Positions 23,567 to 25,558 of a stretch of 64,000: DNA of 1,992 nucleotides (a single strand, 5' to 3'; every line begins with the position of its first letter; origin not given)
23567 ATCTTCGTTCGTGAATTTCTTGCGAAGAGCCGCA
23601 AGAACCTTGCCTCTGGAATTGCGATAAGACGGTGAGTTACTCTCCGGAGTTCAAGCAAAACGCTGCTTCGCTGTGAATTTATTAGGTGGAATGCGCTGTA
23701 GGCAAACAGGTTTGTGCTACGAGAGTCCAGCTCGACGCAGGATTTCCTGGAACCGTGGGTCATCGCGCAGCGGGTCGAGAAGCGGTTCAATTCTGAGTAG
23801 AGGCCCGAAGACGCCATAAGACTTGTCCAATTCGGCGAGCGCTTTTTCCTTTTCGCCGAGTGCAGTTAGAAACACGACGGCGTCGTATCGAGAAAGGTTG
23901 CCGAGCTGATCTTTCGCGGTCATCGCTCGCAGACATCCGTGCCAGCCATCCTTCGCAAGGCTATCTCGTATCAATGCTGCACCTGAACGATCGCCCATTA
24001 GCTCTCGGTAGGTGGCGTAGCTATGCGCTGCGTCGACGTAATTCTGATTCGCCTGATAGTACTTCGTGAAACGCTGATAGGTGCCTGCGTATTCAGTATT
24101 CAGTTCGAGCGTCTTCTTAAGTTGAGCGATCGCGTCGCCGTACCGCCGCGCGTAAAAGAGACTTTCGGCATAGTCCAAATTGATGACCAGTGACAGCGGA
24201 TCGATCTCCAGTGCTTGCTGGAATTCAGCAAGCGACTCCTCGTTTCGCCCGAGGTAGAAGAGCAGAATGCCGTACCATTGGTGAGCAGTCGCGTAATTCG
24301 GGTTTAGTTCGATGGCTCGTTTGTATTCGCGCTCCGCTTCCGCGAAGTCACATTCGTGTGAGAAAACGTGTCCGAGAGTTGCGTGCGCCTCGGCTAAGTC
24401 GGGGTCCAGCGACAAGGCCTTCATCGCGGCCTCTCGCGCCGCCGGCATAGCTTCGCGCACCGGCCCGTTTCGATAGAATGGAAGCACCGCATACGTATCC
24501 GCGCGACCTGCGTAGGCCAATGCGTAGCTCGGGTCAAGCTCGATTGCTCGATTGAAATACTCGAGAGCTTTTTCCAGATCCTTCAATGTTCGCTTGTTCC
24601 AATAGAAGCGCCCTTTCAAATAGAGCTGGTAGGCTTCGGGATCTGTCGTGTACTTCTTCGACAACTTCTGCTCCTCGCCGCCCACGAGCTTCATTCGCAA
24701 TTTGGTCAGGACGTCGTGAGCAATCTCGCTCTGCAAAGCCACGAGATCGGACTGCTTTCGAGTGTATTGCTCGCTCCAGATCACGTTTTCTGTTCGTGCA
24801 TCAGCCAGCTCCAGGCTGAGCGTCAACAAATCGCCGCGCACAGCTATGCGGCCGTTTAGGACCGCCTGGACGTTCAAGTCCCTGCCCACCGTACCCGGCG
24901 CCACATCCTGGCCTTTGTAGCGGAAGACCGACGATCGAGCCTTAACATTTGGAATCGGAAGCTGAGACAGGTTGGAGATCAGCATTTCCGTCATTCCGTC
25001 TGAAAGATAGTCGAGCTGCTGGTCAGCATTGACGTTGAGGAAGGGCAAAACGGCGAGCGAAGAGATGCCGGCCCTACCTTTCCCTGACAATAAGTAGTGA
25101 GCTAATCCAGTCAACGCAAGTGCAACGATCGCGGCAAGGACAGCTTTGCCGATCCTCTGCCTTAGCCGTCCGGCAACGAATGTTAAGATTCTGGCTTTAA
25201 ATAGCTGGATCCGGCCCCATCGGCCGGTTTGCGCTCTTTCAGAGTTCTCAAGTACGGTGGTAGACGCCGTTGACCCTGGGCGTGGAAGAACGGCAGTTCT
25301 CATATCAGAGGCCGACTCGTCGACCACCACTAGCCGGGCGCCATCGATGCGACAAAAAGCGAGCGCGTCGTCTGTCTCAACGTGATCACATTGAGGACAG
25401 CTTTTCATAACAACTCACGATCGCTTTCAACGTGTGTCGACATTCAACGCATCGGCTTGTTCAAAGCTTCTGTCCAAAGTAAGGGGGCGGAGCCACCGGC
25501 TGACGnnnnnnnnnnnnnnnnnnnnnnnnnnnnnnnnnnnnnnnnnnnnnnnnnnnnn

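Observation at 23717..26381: Tandem duplication of a zinc-ribbon-TM-periplasmic-domain-TPR gene, with the upstream copy truncated after the periplasmic domain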

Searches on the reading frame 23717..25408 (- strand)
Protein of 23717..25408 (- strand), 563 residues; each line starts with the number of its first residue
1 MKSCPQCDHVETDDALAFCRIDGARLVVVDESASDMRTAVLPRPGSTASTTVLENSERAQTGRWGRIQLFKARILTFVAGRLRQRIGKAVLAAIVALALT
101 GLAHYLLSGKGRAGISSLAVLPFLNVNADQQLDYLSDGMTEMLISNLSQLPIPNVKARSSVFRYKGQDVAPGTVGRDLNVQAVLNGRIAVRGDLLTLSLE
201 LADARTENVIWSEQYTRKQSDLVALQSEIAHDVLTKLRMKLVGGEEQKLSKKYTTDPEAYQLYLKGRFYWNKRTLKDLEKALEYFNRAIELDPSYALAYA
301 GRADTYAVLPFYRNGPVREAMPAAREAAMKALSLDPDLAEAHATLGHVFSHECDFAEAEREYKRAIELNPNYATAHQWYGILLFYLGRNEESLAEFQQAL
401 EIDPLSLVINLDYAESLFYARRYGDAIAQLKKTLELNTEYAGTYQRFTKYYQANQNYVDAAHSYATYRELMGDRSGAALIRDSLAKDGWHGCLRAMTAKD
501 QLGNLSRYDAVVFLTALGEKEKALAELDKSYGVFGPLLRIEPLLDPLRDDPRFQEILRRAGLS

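Call 5: search_protein_families(library=pfam, proteins=[window:23717-25408:-], max_evalue=0.01)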
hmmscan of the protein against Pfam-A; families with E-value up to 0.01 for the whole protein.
window:23717-25408:- (563 aa): 13 families
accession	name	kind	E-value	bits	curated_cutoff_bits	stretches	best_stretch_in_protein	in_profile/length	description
PF13414.12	TPR_11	-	3.3e-20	71.9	26.8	3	276-307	8-39/42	TPR repeat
PF07719.23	TPR_2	-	6e-19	67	27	3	339-372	1-34/34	Tetratricopeptide repeat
PF00515.34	TPR_1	-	7.9e-16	57.6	27.8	2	339-372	1-34/34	Tetratricopeptide repeat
PF13431.12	TPR_17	-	3.4e-14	52.3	24.4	1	362-393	2-33/34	Tetratricopeptide repeat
PF13181.12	TPR_8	-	3.5e-14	52.1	25.7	1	273-294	12-33/34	Tetratricopeptide repeat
PF13428.12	TPR_14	-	2.8e-10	40.3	23.5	0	340-381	2-43/44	Tetratricopeptide repeat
PF13424.12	TPR_12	-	4.4e-10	40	30.1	0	324-368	29-74/77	Tetratricopeptide repeat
PF14559.12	TPR_19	-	7.2e-10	39.5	25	3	354-405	6-57/68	Tetratricopeptide repeat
PF13432.12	TPR_16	-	2.4e-08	34.7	32.7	1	354-404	12-62/65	Tetratricopeptide repeat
PF23914.1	TPR_CcmH_CycH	-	5.9e-05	23.4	42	0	370-473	47-153/158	Cytochrome c-type biogenesis protein H TPR domain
PF25063.1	ARM_TT21_C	-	0.0009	19.6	35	0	418-471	106-159/209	Tetratricopeptide repeat protein 21 C-terminal ARM domain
PF24575.1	TPR_Slam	-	0.0044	17.9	35.2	0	380-429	54-103/104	Surface lipoprotein assembly modifier, N-terminal TPR repeats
PF17680.6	FlgO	-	0.0046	17.2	22.6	0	103-218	4-126/130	FlgO protein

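Call 43: search_protein_families(library=ncbifam, proteins=[window:23717-25408:-], max_evalue=0.01)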
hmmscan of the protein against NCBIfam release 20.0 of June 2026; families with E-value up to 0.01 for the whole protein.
window:23717-25408:- (563 aa): 18 families
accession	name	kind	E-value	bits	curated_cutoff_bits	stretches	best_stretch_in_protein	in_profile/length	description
TIGR02521.1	type_IV_pilW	equivalog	4.5e-17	62.4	154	1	319-475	45-203/234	type IV pilus biogenesis/stability protein PilW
NF009037.0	PRK12370.1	equivalog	1.2e-15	57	589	1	181-429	183-428/553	HilA/EilA family virulence transcriptional regulator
NF040959.1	MamA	equivalog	1e-13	51.2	200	1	323-405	89-171/204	magnetosome protein MamA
TIGR04510.1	mod_pep_cyc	subfamily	1.1e-12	47.3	400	1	181-468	317-595/814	putative peptide modification system cyclase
TIGR02917.1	PEP_TPR_lipo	equivalog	2.8e-11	42.1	312.2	1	275-470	308-494/899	XrtA/PEP-CTERM system TPR-repeat protein PrsT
NF047558.1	TPR_END_plus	domain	8.1e-11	41.7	32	1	516-557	11-55/56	TPR end-of-group domain-containing protein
NF033762.1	social_mot_Tgl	equivalog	9.4e-11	41.5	225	1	326-477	52-206/252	social motility TPR repeat lipoprotein Tgl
NF007540.1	PRK10153.1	equivalog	1.7e-10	40.4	400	1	133-308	223-390/516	lysine decarboxylation/transport transcriptional activator CadC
NF008391.2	PRK11189.1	equivalog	4e-10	39.6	250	1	324-401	84-161/297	lipoprotein NlpI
TIGR00990.1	3a0801s09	subfamily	3e-09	36.1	757.25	1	246-444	318-504/615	mitochondrial import receptor subunit TOM70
NF033758.1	gliding_GltE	equivalog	2.2e-05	23.7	225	1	273-377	165-260/411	adventurous gliding motility TPR repeat lipoprotein GltE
NF008756.0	PRK11788.1-4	equivalog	3.7e-05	22.9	474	0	321-474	196-348/389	lipopolysaccharide assembly protein LapB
NF047507.1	TPR_BatC_Lepto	exception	9.9e-05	21.9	175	1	312-377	69-134/214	TPR repeat-containing protein BatC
NF008520.0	PRK11447.1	equivalog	0.00021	19.2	858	1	324-382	288-346/1157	cellulose synthase complex outer membrane protein BcsC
NF002725.1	PRK02603.1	equivalog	0.0035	17.4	143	0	330-395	63-128/173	photosystem I assembly protein Ycf3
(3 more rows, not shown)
